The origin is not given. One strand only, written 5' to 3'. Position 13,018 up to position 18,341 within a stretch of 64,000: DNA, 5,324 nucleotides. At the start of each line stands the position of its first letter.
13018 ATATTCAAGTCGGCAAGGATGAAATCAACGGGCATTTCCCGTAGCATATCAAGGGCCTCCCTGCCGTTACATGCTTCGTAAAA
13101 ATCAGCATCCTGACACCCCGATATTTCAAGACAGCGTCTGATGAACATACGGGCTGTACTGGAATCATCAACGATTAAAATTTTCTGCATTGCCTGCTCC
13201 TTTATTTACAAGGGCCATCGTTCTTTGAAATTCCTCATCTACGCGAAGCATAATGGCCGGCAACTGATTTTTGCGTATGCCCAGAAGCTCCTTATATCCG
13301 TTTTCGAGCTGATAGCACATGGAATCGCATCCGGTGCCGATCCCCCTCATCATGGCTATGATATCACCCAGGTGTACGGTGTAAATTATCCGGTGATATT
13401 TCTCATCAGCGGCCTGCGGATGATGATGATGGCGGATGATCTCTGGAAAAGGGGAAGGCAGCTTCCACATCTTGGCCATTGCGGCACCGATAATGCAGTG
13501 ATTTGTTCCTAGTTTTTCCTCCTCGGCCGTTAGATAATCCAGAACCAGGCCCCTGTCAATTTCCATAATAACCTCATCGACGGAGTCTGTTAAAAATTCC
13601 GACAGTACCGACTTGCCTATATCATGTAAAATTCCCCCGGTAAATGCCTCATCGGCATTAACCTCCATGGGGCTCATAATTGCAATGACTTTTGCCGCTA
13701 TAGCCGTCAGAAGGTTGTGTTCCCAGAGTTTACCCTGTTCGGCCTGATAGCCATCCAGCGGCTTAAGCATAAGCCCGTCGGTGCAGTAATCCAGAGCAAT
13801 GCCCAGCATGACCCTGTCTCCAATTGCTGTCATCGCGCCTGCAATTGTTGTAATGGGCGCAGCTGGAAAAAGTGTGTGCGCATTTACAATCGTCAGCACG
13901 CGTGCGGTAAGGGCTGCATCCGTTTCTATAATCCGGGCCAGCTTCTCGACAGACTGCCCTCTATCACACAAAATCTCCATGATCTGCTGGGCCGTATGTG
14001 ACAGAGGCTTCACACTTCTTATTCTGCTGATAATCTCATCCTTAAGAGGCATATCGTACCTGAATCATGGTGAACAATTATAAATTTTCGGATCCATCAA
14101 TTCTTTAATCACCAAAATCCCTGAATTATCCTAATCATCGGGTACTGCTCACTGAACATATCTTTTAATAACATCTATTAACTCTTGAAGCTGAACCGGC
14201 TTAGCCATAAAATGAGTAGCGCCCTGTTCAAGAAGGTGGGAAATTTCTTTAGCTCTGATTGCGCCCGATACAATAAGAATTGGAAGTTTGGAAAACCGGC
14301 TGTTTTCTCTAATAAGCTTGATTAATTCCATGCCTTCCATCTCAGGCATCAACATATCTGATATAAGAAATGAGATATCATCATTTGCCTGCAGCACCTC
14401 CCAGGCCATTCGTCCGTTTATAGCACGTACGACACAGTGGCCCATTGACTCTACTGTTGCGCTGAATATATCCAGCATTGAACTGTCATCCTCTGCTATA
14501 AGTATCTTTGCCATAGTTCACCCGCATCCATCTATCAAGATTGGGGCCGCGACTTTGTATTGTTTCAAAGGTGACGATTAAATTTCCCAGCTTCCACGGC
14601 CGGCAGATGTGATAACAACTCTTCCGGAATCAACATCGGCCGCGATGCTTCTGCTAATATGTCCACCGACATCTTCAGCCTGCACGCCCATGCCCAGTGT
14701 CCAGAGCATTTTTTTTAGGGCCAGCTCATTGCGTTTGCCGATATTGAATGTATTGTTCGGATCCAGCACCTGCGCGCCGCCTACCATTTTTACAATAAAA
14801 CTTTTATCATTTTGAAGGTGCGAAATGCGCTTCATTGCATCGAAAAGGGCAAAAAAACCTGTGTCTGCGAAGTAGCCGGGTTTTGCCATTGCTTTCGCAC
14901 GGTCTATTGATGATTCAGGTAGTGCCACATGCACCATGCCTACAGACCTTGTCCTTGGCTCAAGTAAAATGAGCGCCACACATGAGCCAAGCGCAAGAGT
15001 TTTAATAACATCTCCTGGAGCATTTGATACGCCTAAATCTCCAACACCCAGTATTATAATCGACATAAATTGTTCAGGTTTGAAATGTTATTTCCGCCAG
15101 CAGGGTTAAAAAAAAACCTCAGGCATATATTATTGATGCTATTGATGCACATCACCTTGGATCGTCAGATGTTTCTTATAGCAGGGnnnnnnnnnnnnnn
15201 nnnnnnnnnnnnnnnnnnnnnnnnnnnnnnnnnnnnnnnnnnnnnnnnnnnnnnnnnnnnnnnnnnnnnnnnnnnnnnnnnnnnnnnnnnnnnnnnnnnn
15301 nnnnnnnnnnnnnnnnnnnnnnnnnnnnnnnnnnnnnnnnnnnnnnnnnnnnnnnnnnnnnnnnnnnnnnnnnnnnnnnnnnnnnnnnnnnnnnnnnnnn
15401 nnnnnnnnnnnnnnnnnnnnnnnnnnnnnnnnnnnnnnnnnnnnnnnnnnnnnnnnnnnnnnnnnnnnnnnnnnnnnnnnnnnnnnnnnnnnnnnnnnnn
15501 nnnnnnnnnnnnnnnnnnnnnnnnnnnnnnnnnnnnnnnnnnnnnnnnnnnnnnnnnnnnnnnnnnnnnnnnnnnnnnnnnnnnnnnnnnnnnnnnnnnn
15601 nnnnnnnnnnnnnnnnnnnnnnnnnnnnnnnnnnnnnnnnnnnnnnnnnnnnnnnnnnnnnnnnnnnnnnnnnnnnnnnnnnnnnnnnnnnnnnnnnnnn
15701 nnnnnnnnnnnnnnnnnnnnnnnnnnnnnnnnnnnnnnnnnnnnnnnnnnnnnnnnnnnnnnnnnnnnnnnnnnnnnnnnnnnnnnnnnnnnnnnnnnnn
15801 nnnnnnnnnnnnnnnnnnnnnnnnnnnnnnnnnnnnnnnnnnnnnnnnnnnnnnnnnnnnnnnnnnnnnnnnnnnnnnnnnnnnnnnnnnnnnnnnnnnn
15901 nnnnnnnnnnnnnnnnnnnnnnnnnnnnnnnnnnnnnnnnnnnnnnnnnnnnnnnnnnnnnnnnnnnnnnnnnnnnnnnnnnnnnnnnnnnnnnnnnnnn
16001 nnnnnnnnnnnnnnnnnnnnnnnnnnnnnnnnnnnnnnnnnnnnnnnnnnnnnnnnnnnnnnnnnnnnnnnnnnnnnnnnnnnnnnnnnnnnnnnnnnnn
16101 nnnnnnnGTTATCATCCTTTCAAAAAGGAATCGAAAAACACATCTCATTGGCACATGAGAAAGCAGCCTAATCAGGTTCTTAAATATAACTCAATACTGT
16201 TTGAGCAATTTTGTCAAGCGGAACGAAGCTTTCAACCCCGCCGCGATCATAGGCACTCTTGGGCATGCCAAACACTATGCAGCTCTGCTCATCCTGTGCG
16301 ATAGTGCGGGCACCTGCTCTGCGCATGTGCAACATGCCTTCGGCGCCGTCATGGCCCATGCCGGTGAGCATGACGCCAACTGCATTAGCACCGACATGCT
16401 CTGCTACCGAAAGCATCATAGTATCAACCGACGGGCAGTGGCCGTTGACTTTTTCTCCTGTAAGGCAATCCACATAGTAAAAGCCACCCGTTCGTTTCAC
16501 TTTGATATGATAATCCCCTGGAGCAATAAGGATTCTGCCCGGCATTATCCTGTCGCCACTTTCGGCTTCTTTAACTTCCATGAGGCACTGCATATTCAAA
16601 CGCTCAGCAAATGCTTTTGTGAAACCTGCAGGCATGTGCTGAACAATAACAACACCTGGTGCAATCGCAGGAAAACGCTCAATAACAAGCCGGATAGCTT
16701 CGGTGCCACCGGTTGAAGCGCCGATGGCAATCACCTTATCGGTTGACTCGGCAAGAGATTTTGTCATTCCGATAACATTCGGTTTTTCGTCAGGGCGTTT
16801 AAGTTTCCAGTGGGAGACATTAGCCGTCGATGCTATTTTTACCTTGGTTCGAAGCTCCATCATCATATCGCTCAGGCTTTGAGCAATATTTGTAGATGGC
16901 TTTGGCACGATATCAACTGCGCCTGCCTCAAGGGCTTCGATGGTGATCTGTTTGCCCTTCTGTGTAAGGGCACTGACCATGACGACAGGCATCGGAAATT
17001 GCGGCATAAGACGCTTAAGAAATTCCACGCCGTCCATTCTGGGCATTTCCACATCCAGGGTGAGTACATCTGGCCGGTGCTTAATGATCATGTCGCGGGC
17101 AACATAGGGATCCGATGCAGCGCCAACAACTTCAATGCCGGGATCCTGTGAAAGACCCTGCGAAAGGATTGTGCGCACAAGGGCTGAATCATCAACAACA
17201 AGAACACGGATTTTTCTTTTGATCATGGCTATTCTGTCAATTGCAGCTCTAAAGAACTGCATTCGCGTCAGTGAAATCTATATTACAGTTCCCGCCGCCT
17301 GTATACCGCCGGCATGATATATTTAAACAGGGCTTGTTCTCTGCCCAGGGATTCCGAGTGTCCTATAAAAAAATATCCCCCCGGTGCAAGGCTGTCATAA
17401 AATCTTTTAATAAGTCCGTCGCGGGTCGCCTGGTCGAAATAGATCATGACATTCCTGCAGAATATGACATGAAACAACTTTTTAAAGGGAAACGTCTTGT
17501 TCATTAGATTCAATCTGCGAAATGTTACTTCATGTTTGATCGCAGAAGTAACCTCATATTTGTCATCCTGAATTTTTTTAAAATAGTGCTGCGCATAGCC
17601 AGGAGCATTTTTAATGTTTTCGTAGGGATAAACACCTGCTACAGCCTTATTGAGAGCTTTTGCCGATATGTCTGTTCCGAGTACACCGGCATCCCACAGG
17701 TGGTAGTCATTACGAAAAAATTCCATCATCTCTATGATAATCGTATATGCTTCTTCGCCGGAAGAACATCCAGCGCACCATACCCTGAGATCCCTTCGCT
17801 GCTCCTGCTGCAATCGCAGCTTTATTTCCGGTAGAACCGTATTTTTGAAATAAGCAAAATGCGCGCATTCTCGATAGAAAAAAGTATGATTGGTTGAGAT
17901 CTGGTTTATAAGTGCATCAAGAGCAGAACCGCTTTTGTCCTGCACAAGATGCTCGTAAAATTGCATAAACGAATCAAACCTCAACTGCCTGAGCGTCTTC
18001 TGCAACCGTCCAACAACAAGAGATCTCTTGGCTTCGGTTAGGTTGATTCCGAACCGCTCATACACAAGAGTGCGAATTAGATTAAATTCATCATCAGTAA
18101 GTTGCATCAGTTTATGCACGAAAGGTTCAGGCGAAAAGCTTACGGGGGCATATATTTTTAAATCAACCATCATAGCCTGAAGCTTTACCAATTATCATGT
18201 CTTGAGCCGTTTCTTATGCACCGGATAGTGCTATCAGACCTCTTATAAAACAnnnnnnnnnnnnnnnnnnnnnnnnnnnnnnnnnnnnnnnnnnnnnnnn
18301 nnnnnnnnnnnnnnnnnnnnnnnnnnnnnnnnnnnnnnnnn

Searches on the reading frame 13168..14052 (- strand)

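Call 14: search_protein_families(library=ncbifam, max_evalue=1e-8, proteins=[window:13168-14052:-])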
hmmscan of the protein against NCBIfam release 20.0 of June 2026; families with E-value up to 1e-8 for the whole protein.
window:13168-14052:- (294 aa): 1 family
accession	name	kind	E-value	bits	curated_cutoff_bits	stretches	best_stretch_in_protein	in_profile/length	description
TIGR00277.1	HDIG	domain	4.5e-10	39.3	27.6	1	108-211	4-83/84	HDIG domain-containing metalloprotein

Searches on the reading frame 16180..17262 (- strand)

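Call 14: search_protein_families(library=ncbifam, max_evalue=1e-8, proteins=[window:16180-17262:-])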
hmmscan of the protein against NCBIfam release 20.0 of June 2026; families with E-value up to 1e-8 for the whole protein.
window:16180-17262:- (360 aa): 35 families (the best 25 are shown)
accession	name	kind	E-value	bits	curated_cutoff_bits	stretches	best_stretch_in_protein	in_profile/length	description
NF001965.0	PRK00742.1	subfamily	2.1e-129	431.8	293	1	16-358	2-351/357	chemotaxis-specific protein-glutamate methyltransferase CheB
NF009206.0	PRK12555.1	subfamily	6.3e-116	387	342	1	18-358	1-334/340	chemotaxis-specific protein-glutamate methyltransferase CheB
TIGR02875.1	spore_0_A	equivalog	5e-17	62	200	1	17-154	2-142/262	sporulation transcription factor Spo0A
NF008677.0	PRK11697.1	equivalog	5.9e-17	61.8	246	1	18-145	2-123/238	two-component system response regulator BtsR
NF045944.1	ResRegRpaBCyano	equivalog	6.6e-15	55.1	330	1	21-123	1-99/229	response regulator transcription factor RpaB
NF041733.1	resp_reg_CseB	equivalog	2.3e-14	53.3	350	1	19-150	2-124/228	two-component system response regulator CseB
NF008469.0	PRK11361.1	equivalog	9.8e-14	50.9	714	1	17-193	4-185/461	acetoacetate metabolism transcriptional regulator AtoC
NF047654.1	DiguCycDgcRLepto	equivalog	1.5e-13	50.3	500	1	19-140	4-123/295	diguanylate cyclase DgcR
NF007969.0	PRK10693.1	equivalog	1.8e-13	50.2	329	1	19-137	9-123/337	two-component system response regulator RssB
NF007135.0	PRK09581.1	equivalog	3.3e-13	49.3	474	1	19-127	4-111/457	PleD family two-component system response regulator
NF040534.1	resp_reg_YycF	equivalog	6.1e-13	48.6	340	1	19-140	2-118/231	response regulator YycF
TIGR01818.1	ntrC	equivalog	1e-12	47.7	558.6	1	20-123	1-101/463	nitrogen regulation protein NR(I)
NF007935.0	PRK10651.1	equivalog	1e-12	47.7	250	1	16-115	5-103/216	two-component system response regulator NarL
NF011896.0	PRK15369.1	equivalog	2.1e-12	47.1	242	1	17-125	3-110/211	two component system response regulator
NF041367.1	CheY_Halo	equivalog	4.7e-12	46.3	200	1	20-124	1-102/114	chemotaxis protein CheY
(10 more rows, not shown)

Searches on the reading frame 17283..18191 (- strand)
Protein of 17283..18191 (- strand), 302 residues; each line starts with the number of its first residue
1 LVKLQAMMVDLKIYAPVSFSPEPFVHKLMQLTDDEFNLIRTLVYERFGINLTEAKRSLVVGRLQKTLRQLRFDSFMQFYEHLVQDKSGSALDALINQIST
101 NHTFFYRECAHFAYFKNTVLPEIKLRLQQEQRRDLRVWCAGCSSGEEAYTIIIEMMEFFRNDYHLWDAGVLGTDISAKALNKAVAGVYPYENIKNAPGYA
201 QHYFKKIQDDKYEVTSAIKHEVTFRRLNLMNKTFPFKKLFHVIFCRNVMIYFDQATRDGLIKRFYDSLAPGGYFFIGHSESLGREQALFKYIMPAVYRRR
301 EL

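Call 14: search_protein_families(library=ncbifam, max_evalue=1e-8, proteins=[window:17283-18191:-])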
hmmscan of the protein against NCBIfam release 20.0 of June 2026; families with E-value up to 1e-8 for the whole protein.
window:17283-18191:- (302 aa): 1 family
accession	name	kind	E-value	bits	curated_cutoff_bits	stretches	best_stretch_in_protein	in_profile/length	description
NF007902.0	PRK10611.1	equivalog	3.3e-53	180.8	435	1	26-289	17-273/287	protein-glutamate O-methyltransferase CheR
